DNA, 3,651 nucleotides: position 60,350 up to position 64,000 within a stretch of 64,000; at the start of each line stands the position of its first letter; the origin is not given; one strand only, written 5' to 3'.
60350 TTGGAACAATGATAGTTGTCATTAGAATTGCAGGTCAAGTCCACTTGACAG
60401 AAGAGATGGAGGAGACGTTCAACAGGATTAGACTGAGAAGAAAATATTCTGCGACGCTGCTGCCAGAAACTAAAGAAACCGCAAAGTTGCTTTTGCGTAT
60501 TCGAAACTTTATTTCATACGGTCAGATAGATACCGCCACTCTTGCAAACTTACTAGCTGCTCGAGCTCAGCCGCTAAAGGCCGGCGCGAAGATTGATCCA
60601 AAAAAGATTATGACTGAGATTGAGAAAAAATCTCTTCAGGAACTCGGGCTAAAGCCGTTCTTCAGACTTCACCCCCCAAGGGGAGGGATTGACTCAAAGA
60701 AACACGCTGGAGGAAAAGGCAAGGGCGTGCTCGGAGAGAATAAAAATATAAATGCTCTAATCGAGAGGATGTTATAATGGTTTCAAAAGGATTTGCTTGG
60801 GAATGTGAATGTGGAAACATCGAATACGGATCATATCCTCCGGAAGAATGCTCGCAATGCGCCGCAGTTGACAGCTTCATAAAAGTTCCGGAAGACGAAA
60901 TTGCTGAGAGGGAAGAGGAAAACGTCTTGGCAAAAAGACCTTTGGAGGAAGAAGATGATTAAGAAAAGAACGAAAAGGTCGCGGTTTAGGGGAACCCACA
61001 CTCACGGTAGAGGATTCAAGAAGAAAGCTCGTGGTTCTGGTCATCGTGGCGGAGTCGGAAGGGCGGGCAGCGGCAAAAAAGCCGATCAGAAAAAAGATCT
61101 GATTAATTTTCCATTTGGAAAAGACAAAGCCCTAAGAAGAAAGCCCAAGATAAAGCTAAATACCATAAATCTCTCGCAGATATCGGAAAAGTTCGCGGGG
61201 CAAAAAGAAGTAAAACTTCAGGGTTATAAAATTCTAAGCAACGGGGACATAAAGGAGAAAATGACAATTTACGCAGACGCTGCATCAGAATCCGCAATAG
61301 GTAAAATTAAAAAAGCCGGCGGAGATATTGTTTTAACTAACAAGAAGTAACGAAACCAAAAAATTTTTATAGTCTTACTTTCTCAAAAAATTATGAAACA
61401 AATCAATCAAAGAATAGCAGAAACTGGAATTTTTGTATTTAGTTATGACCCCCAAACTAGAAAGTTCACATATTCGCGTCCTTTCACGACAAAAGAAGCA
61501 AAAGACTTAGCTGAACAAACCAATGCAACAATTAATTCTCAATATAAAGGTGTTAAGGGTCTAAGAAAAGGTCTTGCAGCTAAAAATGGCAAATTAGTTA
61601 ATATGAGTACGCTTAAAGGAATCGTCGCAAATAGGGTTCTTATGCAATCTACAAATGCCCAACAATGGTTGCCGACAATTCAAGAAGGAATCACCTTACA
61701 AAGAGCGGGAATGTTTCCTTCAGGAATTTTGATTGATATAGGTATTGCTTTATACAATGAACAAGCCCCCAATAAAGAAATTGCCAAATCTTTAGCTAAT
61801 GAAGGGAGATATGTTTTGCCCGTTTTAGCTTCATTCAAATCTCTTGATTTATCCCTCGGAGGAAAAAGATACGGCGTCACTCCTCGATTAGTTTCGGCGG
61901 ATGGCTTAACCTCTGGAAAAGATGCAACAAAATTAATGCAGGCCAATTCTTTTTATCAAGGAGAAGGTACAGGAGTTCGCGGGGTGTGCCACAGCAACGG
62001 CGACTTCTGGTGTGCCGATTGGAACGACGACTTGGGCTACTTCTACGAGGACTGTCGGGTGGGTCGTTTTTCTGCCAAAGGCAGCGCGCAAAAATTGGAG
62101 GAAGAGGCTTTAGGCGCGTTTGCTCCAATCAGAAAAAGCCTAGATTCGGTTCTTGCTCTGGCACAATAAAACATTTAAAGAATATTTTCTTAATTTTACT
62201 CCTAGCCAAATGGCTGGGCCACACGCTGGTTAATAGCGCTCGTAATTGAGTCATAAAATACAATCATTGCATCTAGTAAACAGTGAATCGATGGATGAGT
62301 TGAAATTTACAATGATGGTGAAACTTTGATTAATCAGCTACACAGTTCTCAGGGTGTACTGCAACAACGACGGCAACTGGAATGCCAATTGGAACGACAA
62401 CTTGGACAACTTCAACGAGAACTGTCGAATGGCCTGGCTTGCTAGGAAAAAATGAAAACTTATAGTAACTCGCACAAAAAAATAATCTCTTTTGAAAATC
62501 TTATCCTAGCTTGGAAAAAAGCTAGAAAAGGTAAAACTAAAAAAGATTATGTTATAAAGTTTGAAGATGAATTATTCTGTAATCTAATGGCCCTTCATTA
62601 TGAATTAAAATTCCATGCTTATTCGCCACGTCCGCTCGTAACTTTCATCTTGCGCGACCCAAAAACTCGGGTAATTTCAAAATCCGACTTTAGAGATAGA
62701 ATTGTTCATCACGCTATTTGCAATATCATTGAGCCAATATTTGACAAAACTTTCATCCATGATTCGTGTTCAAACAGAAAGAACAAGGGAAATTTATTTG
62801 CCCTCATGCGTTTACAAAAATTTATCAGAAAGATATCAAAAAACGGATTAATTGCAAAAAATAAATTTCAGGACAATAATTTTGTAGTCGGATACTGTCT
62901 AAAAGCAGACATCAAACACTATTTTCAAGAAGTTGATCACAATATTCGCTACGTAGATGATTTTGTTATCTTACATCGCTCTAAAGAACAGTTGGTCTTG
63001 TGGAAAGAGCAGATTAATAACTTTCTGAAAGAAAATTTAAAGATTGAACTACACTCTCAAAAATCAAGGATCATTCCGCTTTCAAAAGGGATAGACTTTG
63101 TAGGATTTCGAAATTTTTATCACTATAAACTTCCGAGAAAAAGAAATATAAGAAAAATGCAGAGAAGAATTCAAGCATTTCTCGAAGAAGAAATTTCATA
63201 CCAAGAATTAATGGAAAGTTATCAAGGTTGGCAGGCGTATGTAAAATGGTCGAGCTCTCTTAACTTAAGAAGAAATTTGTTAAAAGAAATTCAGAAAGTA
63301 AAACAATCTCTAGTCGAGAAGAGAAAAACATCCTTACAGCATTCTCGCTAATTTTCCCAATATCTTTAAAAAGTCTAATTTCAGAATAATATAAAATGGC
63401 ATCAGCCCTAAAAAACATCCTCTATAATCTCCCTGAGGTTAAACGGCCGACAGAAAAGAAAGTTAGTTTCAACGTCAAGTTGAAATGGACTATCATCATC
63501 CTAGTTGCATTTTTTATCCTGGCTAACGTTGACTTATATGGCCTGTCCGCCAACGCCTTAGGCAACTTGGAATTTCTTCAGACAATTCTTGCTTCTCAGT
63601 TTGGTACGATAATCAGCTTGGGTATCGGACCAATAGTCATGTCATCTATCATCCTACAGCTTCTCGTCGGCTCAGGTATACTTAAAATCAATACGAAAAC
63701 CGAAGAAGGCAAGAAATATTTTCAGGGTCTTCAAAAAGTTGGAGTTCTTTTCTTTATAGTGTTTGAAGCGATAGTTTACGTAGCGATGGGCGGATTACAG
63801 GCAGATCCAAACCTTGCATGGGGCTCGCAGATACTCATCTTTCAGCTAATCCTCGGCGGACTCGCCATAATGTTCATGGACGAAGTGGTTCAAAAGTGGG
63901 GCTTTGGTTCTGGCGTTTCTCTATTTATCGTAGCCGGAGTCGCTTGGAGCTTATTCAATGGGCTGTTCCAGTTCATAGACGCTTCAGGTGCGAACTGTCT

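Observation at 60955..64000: DGR cassette inserted at the conserved rpl15-secY junction of the ribosomal protein operon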

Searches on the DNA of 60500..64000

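Call 58: search_rna_families(source=window, start=60500, end=64000, threshold=evalue, max_evalue=1)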
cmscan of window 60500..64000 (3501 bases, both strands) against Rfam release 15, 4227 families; matches with E-value up to 1: 1.
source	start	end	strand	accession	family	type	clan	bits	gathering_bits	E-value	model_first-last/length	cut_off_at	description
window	62201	62346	+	RF03019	RT-16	Gene; sRNA;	-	75.6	50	3.4e-11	1-158/158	no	RT-16 RNA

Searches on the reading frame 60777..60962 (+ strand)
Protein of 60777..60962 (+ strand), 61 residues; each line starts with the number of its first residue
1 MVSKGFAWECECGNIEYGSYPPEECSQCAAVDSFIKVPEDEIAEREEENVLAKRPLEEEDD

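Call 8: search_protein_families(library=pfam, proteins=[window:60777-60962:+], max_evalue=0.01)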
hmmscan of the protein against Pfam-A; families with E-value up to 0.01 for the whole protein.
window:60777-60962:+ (61 aa): 0 families

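Call 53: search_protein_families(library=pfam, max_evalue=0.001, proteins=[window:60777-60959:+])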
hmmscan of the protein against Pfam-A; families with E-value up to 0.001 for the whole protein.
seq(61 aa): 0 families
